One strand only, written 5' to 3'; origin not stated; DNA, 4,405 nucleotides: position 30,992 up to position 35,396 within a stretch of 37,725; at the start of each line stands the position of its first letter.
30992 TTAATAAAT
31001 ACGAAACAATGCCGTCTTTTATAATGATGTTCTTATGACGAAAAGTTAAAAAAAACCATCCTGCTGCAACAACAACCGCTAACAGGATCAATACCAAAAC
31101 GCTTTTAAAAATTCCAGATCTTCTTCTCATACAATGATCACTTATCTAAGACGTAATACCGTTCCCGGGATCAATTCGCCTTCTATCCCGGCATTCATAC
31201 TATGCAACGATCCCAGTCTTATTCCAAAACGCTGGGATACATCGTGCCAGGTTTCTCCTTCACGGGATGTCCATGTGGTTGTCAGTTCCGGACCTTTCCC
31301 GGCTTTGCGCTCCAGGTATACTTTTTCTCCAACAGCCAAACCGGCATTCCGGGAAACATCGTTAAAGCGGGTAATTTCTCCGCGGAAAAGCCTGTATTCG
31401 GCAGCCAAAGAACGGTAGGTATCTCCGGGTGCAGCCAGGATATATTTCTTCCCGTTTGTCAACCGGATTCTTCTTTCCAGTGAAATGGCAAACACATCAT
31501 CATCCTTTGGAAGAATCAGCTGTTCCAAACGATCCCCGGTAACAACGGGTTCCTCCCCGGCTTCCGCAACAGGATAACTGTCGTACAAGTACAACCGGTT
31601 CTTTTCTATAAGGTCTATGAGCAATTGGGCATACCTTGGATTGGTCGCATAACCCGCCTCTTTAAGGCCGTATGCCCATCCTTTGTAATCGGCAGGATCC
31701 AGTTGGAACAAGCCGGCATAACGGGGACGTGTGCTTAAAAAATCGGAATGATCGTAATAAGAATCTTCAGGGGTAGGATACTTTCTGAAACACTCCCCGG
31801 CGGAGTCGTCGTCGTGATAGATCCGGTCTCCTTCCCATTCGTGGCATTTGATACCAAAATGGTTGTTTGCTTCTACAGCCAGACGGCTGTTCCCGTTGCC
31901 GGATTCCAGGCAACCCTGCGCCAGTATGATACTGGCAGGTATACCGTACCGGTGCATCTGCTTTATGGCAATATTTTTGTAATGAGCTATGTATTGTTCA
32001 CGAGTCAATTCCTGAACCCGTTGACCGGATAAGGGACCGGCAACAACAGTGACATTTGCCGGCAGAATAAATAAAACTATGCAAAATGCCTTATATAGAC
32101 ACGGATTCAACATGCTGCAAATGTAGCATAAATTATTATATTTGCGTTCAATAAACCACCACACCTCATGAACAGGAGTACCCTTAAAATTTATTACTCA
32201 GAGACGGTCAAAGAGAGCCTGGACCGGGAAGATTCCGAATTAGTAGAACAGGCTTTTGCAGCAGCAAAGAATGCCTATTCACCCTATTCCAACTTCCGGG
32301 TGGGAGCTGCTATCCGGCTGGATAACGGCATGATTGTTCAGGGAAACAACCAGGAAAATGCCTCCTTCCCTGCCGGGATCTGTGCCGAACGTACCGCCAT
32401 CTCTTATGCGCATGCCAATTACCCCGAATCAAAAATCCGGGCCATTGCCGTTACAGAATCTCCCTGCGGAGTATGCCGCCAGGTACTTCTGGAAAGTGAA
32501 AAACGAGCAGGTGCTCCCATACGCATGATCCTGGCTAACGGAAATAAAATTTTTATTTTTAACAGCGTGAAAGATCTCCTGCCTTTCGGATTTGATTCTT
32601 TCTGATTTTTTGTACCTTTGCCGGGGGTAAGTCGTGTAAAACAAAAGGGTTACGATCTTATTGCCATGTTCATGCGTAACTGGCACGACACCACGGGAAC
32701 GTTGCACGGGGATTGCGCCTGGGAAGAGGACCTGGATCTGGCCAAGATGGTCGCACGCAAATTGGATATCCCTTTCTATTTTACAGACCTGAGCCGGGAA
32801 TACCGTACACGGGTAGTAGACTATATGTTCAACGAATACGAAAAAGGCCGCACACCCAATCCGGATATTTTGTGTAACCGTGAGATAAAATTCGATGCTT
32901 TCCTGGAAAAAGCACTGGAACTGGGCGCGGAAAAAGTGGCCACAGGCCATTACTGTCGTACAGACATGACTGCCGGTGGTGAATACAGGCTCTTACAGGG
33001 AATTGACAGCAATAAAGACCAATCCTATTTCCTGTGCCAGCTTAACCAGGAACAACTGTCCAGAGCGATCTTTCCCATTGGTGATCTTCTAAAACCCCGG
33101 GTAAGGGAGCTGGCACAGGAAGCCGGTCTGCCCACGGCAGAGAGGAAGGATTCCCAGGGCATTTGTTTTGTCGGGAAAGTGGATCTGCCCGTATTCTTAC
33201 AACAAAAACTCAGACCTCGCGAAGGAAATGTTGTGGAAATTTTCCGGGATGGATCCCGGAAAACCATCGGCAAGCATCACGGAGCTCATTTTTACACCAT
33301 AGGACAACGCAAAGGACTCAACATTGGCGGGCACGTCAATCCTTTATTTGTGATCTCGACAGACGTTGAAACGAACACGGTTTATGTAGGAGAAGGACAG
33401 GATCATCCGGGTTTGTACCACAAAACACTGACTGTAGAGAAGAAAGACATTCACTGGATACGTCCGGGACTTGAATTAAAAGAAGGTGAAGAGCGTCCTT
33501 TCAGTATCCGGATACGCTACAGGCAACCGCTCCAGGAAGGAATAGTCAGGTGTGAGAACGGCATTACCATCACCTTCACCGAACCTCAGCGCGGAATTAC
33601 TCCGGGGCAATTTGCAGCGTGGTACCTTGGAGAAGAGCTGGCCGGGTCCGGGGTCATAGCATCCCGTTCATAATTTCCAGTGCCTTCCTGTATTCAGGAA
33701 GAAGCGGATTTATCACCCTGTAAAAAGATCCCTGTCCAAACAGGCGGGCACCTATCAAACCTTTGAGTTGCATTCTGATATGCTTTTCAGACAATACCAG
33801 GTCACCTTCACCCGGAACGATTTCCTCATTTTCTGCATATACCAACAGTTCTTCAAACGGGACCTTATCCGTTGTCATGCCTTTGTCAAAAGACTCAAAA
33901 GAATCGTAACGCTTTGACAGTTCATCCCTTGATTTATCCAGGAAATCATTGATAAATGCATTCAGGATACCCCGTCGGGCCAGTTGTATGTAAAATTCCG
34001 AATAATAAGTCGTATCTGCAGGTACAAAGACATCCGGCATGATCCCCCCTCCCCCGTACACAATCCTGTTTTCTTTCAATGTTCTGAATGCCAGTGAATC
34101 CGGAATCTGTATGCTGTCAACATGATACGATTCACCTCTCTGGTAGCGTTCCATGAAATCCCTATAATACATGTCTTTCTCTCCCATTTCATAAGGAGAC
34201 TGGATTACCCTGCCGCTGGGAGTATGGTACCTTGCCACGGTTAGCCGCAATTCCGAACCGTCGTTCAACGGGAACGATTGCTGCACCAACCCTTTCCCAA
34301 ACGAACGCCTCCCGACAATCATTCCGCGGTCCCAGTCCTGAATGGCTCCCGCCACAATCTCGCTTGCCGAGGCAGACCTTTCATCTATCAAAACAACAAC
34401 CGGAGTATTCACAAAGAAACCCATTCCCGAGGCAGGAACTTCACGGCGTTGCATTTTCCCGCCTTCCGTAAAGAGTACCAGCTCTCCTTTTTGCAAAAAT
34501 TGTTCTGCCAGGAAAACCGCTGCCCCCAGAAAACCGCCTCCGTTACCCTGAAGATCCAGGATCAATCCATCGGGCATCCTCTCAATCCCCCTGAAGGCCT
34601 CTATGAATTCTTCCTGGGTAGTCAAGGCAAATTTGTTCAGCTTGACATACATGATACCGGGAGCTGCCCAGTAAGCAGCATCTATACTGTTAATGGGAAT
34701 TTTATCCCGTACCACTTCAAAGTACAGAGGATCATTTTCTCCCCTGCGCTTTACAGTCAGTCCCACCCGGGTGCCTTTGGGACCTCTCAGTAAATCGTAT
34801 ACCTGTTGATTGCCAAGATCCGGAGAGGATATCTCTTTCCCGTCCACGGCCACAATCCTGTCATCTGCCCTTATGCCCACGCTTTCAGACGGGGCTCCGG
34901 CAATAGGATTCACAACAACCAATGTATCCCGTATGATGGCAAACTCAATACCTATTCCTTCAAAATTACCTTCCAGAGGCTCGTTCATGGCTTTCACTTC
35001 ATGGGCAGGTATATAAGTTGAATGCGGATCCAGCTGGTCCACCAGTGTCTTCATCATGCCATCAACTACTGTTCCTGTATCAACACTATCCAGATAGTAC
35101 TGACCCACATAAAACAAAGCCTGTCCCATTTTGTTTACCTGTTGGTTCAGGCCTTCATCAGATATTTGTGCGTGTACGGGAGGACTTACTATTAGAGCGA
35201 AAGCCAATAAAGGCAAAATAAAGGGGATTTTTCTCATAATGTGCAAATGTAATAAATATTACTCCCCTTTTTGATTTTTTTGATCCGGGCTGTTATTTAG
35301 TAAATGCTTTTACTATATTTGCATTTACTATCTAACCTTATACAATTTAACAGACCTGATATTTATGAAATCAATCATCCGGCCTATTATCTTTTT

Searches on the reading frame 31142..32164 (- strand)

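Call 51: search_protein_families(library=pfam, proteins=[window:31142-32164:-])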
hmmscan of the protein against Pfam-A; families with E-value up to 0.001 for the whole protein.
window:31142-32164:- (340 aa): 2 families
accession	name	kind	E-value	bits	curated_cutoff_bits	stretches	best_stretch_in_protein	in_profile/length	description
PF01832.25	Glucosaminidase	-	1.9e-39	135.6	30.2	1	64-190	2-122/123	Mannosyl-glycoprotein endo-beta-N-acetylglucosaminidase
PF01476.26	LysM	-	6.1e-05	23.3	20.9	0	301-339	4-42/43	LysM domain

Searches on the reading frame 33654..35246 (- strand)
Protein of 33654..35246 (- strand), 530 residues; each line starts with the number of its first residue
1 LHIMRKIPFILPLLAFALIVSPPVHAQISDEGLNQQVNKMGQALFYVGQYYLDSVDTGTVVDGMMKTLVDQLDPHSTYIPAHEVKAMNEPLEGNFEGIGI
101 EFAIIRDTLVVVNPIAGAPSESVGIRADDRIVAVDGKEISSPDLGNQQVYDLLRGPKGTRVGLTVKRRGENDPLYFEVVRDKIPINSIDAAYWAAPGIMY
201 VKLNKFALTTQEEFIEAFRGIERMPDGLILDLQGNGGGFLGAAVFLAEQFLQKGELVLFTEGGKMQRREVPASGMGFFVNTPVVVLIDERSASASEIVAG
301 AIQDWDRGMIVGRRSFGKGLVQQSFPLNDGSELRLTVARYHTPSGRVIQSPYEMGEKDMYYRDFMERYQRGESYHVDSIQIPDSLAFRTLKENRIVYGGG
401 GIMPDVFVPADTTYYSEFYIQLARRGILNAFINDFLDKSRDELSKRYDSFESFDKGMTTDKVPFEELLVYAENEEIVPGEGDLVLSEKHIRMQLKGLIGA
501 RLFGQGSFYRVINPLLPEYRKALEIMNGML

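Call 51: search_protein_families(library=pfam, proteins=[window:33654-35246:-])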
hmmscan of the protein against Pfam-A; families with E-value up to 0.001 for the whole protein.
window:33654-35246:- (530 aa): 4 families
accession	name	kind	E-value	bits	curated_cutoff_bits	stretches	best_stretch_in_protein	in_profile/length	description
PF03572.23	Peptidase_S41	-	1.9e-42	145.1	24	1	198-349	2-155/165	Peptidase family S41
PF13180.12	PDZ_2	-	1e-09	39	27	1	97-171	2-73/80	PDZ domain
PF17820.7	PDZ_6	-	1.1e-09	38.3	27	1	110-167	1-54/54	PDZ domain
PF00595.29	PDZ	-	0.00018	22.3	23.2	1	96-165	10-80/81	PDZ domain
